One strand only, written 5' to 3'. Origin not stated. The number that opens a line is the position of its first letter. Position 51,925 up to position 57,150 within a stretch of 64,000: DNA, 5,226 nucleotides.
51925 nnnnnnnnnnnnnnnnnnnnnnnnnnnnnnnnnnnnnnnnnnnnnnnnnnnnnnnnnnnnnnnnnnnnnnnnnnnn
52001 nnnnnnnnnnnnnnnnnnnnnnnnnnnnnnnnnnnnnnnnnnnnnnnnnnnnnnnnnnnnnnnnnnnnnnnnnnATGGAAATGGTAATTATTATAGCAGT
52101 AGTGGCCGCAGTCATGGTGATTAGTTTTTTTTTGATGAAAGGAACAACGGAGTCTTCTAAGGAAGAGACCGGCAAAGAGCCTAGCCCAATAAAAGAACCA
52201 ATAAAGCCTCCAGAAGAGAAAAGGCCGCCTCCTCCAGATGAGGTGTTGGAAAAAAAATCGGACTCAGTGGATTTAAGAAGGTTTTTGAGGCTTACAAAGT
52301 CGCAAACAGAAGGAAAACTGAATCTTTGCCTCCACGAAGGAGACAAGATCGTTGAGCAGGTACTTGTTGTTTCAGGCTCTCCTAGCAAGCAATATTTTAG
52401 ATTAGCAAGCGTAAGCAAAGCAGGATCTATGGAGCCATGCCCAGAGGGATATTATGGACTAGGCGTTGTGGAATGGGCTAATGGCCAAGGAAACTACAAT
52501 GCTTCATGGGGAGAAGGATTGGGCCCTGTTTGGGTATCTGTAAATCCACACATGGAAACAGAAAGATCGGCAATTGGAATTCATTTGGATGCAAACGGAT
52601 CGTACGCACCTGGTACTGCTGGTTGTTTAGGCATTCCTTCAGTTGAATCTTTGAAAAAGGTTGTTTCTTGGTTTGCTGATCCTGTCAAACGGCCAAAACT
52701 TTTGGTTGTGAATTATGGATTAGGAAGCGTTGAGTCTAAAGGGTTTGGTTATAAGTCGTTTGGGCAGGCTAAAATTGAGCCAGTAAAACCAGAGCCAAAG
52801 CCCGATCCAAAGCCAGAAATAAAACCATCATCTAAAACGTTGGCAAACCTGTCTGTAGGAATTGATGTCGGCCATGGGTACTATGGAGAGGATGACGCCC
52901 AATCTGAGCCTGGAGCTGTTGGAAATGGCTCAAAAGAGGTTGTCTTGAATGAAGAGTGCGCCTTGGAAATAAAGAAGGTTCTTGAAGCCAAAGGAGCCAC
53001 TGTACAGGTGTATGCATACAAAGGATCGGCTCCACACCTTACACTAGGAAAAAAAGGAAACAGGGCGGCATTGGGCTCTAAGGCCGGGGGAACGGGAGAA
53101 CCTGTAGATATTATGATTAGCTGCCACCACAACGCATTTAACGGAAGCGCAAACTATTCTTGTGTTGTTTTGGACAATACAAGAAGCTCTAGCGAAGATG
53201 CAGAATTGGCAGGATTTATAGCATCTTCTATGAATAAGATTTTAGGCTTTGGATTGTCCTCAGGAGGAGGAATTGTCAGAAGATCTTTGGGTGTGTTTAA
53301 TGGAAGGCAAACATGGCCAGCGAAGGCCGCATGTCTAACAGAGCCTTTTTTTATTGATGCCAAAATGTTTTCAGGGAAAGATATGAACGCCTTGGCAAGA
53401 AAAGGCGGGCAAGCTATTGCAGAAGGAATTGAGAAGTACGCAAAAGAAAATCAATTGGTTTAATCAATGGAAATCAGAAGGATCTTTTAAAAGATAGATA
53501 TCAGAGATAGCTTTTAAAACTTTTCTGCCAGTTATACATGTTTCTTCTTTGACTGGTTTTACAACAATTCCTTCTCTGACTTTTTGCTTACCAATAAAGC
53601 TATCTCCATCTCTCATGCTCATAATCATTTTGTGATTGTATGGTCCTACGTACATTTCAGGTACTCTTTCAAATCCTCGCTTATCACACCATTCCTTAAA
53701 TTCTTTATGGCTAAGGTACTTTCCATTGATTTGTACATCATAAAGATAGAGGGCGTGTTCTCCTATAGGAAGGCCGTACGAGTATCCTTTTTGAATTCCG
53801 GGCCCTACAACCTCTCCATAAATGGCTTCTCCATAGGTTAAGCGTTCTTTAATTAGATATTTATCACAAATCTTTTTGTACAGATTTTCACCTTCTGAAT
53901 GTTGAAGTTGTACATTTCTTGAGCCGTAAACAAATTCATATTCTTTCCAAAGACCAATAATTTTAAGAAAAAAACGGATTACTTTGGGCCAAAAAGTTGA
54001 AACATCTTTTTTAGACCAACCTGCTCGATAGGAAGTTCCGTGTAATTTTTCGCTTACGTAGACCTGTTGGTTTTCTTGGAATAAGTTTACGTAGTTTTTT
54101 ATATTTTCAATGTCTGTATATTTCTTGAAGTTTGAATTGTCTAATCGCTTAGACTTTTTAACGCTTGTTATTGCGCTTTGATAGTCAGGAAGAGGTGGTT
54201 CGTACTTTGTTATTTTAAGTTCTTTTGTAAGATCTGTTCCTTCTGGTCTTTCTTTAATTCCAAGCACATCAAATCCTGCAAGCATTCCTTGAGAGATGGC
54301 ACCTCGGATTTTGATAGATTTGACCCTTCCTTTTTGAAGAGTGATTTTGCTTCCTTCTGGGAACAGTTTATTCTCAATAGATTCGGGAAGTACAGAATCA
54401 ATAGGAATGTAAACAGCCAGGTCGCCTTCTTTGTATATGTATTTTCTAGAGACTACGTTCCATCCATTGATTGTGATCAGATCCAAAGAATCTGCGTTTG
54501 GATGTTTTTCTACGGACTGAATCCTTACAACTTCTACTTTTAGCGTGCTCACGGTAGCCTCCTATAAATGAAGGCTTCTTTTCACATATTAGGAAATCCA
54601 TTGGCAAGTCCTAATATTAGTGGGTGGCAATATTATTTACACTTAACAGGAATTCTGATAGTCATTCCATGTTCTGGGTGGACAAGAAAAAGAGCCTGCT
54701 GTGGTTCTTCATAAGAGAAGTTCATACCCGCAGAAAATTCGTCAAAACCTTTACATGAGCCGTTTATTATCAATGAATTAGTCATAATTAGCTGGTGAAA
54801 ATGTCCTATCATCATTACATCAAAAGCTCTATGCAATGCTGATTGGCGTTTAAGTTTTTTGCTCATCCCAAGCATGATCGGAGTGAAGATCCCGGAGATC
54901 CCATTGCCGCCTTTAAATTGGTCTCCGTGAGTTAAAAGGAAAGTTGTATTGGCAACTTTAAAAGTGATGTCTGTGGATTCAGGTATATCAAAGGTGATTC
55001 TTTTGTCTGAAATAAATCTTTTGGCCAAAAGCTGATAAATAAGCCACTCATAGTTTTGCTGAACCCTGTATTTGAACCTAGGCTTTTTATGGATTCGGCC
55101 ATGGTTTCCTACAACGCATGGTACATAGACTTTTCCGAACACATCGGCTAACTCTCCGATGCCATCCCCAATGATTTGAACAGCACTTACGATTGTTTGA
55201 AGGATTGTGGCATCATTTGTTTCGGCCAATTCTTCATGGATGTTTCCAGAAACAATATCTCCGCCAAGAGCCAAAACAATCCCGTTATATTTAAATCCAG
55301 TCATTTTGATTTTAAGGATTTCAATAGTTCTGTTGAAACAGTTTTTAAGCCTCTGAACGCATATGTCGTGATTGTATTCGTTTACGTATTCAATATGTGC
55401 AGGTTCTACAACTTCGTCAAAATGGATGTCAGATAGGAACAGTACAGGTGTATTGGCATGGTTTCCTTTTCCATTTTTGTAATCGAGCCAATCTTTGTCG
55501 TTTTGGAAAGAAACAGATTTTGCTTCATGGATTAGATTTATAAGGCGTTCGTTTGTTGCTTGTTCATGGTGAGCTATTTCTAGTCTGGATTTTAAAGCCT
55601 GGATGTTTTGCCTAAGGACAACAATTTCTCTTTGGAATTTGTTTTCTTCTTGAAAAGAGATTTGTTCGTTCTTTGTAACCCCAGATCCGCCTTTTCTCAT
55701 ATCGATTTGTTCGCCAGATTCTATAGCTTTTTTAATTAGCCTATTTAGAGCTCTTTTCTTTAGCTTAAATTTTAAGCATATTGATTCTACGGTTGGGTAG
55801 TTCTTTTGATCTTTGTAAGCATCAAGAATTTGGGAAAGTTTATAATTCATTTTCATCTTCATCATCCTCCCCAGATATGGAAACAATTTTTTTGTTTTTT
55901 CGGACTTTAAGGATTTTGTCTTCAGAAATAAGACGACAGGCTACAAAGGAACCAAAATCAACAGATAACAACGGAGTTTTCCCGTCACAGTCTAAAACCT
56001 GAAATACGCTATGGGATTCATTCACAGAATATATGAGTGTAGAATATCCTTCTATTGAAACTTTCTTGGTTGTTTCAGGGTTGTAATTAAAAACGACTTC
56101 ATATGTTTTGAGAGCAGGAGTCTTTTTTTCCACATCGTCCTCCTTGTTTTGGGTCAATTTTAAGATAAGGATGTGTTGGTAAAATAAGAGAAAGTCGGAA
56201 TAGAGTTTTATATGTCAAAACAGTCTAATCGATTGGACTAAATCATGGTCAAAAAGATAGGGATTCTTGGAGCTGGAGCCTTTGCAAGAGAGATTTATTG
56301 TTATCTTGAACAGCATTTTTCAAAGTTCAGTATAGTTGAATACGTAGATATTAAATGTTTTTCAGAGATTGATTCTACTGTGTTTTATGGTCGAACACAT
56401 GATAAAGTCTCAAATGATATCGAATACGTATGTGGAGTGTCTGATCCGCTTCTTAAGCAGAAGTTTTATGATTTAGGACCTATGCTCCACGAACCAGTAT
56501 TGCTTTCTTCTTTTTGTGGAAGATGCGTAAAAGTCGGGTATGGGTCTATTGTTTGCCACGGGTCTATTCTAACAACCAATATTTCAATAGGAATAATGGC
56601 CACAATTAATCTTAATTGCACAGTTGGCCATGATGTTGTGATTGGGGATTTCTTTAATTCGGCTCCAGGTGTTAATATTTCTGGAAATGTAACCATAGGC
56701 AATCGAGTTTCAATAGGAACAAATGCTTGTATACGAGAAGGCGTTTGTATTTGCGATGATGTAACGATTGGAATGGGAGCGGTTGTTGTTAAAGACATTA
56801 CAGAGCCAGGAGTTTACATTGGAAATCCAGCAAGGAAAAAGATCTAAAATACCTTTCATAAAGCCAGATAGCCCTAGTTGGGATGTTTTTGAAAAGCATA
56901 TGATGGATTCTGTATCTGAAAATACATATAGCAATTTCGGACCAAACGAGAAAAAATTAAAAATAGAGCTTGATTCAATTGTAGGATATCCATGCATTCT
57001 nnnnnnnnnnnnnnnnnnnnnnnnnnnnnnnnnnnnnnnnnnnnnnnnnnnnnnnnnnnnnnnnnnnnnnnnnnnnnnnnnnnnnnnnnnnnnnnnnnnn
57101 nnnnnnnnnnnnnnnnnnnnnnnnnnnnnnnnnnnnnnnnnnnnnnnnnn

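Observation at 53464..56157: Opposite-strand insert: Rnl2-type RNA ligase with a tRNA-binding OB fold next to a calcineurin-like phosphoesterase. Candidate tRNA-repair (anti-anticodon-nuclease) module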

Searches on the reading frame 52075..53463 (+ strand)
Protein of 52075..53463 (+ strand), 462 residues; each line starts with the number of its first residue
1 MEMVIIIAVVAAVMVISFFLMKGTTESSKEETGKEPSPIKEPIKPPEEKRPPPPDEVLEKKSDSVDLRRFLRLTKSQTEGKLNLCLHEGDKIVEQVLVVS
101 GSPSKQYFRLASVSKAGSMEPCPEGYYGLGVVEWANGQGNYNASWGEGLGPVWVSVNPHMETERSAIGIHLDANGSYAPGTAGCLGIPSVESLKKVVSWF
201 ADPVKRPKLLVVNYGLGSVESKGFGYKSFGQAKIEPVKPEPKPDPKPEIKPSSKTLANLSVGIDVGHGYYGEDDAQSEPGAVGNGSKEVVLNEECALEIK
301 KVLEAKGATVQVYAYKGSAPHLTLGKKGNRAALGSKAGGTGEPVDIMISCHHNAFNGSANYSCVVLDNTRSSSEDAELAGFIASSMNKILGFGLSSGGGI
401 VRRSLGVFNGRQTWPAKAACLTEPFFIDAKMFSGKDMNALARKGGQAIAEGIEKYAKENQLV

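Call 3: search_protein_families(library=pfam, proteins=[window:52075-53463:+], max_evalue=0.01)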
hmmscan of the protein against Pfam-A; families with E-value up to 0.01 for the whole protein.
window:52075-53463:+ (462 aa): 1 family
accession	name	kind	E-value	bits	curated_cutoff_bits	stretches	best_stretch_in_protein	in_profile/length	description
PF01520.23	Amidase_3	-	1.1e-14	55.3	27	1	261-453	1-173/174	N-acetylmuramoyl-L-alanine amidase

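Call 4: search_protein_families(library=phrogs, proteins=[window:52075-53463:+], max_evalue=0.01)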
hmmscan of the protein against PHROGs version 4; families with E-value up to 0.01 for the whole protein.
window:52075-53463:+ (462 aa): 3 families
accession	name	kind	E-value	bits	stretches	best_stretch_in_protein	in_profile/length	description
phrog_435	-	lysis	1.8e-21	77.7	1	250-459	104-288/556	endolysin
phrog_2742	-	lysis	2.5e-08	34.7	1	263-454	6-175/318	endolysin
phrog_489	-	lysis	1.8e-05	24.7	1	263-454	169-350/459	endolysin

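Call 73: find_related_loci(query=window:52075-53463:+, collection=viral_contigs, flank=8000)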
Query window:52075-53463:+ (462 aa) in viral_contigs; peptide patterns used: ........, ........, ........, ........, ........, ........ (x = any residue, [..] = any of these).
1 stretches matched a pattern, but none encodes a relative of the query by tblastn (E <= 1e-3).

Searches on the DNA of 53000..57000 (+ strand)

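Call 8: search_dna_similar(query=window:53000-57000:+, collection=phages, mode=distant, max_rows=20)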
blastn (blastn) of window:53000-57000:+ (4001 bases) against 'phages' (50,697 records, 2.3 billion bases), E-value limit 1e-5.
Records with a match: 1; places in all: 1; records where one place covers at least 80% of the query: 0.
Best place of each record, by identity: 60-80% 1.
By first word of the organism name: uncultured 1.
By host as written in the record: - 1.
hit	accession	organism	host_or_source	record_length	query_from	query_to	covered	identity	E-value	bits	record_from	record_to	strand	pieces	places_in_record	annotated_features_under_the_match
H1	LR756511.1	uncultured phage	metagenomic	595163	3750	3832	2%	75.9%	5e-6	61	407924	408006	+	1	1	record has no annotation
